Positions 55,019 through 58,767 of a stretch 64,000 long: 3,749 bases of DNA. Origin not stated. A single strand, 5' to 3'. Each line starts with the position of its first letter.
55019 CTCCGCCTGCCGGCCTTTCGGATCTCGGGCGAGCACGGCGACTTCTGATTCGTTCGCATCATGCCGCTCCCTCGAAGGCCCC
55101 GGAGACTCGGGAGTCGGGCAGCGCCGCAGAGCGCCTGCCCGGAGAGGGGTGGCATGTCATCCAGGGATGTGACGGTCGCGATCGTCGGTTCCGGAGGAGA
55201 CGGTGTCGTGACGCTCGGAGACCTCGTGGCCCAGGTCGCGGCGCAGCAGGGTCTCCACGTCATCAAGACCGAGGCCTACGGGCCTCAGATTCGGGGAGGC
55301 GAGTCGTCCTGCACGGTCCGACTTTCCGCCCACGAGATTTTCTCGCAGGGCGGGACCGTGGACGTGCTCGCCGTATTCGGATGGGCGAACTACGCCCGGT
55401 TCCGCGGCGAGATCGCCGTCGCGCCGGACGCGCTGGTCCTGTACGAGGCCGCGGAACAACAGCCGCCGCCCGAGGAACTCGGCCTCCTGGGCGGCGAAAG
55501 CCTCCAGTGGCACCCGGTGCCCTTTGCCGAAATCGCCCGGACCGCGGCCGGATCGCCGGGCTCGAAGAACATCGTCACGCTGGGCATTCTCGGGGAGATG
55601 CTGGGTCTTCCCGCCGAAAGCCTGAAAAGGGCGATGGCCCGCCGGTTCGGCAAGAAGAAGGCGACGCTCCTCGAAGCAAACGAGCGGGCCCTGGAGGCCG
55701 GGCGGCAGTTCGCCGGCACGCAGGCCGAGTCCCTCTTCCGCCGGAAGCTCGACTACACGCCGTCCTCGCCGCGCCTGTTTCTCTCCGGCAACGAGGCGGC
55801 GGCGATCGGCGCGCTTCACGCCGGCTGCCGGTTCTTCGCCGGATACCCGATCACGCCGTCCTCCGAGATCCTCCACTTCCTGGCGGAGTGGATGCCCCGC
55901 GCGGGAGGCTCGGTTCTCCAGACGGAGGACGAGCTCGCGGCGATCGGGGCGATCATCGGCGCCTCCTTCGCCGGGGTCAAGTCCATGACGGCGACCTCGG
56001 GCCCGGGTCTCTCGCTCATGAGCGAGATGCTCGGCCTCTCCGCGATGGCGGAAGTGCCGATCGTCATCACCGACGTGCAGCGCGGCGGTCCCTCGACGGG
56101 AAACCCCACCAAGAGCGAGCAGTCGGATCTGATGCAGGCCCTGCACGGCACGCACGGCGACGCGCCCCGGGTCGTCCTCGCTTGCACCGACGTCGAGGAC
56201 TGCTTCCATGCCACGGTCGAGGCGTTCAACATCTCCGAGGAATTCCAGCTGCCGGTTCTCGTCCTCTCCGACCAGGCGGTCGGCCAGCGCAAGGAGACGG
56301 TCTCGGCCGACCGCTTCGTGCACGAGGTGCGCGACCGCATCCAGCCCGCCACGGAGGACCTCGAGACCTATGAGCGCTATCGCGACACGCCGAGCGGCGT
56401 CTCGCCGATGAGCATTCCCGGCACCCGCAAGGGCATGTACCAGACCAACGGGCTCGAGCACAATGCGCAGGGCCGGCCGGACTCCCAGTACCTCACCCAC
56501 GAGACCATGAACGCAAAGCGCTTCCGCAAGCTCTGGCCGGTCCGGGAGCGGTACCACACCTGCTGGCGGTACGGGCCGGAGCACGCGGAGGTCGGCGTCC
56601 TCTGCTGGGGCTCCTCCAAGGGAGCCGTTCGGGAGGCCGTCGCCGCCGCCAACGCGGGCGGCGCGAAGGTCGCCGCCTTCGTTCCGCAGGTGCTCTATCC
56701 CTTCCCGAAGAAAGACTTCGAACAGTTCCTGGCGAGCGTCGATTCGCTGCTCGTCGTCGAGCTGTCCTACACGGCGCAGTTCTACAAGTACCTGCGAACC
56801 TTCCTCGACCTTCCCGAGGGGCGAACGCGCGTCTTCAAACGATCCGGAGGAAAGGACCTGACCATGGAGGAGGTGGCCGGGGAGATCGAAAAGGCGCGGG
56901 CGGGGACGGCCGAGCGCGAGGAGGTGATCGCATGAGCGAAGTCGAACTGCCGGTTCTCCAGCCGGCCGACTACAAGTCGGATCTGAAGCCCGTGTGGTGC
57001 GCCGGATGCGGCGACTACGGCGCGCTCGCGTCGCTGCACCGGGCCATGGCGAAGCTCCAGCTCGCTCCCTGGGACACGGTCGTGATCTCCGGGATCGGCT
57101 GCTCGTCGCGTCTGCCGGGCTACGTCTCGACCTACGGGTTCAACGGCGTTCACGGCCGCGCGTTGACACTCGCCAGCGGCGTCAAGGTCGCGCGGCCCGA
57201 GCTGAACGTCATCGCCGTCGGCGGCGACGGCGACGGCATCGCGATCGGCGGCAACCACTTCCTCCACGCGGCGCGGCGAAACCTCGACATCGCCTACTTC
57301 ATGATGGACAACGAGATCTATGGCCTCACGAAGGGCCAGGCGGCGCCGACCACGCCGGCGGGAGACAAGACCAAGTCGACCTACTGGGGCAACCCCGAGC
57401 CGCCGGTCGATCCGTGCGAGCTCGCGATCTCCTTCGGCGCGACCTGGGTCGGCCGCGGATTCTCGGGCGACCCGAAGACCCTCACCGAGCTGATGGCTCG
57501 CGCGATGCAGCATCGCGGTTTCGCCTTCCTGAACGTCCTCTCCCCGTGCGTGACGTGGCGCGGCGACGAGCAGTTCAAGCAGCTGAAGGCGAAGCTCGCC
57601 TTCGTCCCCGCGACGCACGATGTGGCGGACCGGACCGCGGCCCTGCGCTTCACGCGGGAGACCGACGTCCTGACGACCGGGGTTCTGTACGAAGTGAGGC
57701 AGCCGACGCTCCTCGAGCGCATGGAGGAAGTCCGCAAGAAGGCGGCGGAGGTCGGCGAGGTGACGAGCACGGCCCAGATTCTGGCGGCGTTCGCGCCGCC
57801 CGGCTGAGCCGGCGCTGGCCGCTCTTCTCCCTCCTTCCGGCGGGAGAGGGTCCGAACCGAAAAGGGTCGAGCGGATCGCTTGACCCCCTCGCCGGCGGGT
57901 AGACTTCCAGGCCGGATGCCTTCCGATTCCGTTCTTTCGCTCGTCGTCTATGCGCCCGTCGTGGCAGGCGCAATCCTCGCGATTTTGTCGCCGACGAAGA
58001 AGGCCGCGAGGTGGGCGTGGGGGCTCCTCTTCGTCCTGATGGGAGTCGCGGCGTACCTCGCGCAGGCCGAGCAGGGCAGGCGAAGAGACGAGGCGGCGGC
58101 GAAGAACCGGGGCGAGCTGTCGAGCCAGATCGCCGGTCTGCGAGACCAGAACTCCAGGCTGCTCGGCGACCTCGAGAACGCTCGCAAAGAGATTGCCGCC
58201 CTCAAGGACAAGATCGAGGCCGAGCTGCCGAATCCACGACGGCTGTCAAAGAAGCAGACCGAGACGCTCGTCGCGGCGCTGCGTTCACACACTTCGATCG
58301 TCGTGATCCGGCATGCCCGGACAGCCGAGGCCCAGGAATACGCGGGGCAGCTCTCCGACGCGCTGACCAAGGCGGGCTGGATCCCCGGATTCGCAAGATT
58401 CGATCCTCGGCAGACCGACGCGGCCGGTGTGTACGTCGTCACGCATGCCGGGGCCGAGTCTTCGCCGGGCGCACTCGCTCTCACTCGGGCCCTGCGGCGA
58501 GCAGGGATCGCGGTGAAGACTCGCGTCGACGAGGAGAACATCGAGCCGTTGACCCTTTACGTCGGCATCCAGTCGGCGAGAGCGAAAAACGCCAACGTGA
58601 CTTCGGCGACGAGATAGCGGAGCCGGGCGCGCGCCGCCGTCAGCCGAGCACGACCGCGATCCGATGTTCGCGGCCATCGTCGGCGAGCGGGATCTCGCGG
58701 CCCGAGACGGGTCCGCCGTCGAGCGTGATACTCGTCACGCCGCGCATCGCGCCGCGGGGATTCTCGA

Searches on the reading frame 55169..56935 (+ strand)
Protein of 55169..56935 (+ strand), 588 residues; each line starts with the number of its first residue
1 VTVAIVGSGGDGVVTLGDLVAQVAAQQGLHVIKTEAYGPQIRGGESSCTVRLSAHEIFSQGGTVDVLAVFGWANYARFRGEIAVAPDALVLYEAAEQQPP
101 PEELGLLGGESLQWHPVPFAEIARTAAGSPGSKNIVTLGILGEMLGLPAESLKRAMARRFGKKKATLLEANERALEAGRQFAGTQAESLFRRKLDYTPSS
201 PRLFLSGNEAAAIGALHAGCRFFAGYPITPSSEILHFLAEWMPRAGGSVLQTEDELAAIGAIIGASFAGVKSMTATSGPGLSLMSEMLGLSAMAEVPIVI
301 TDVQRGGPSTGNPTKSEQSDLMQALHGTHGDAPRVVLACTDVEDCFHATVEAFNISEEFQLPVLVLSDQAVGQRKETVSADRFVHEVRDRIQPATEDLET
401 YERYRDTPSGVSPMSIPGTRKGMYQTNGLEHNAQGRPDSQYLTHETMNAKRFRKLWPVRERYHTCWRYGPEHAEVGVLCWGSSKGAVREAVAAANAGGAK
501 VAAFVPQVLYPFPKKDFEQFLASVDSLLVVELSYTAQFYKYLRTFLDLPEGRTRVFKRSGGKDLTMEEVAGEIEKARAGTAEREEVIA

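Call 27: search_protein_families(library=pfam, proteins=[window:55169-56935:+], max_evalue=0.001)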
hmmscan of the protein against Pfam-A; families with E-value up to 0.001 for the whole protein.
window:55169-56935:+ (588 aa): 3 families
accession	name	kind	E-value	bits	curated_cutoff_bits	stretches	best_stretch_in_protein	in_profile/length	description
PF01855.24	POR_N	-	3.3e-63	214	27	1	214-443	2-223/231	Pyruvate flavodoxin/ferredoxin oxidoreductase, thiamine diP-bdg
PF01558.24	POR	-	9.2e-33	114.3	27.4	1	9-180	1-173/173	Pyruvate ferredoxin/flavodoxin oxidoreductase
PF17147.9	PFOR_II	-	1.1e-11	45.4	27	1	473-569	1-102/102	Pyruvate:ferredoxin oxidoreductase core domain II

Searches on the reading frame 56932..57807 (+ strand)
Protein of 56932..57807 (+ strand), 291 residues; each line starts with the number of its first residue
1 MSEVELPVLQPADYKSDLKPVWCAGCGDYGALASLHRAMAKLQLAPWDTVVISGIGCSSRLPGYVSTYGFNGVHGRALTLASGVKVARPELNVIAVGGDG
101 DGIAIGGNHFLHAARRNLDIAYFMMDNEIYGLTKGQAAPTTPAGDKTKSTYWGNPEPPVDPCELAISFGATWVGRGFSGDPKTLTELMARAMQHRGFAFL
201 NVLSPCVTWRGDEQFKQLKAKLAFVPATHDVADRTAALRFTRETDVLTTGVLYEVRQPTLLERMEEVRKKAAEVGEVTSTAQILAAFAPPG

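Call 27: search_protein_families(library=pfam, proteins=[window:56932-57807:+], max_evalue=0.001)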
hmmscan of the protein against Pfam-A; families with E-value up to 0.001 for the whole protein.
window:56932-57807:+ (291 aa): 2 families
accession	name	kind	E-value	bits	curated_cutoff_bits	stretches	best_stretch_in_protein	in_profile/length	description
PF02775.26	TPP_enzyme_C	-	2.2e-32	112.4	21.9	1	55-202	2-151/151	Thiamine pyrophosphate enzyme, C-terminal TPP binding domain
PF12367.13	PFO_beta_C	-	3.1e-08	34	24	1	206-268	1-65/66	Pyruvate ferredoxin oxidoreductase beta subunit C terminal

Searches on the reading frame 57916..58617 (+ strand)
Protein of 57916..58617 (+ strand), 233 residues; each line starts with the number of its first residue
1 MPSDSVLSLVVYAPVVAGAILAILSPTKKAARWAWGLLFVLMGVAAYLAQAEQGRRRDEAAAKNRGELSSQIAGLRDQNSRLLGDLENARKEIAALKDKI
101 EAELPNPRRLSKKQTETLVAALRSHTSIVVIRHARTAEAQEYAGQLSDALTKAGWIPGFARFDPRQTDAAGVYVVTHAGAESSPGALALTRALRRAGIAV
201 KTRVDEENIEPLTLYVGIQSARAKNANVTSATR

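Call 28: search_protein_families(library=pfam, proteins=[window:57916-58617:+], max_evalue=0.001)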
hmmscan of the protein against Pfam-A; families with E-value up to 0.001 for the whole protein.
window:57916-58617:+ (233 aa): 0 families

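Call 64: search_protein_families(library=pfam, proteins=[window:57916-58617:+], max_evalue=0.1)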
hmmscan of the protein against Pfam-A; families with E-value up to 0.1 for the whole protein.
window:57916-58617:+ (233 aa): 4 families
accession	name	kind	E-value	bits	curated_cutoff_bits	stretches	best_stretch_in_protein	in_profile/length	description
PF03073.20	TspO_MBR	-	0.0043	17.3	24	1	25-58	33-66/145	TspO/MBR family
PF13567.11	DUF4131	-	0.012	15.8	31.6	1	8-79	6-80/165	Domain of unknown function (DUF4131)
PF00038.26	Filament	-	0.034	14.2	40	1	59-123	50-109/313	Intermediate filament protein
PF07291.16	MauE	-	0.061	14.1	27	0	13-52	54-93/128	Methylamine utilisation protein MauE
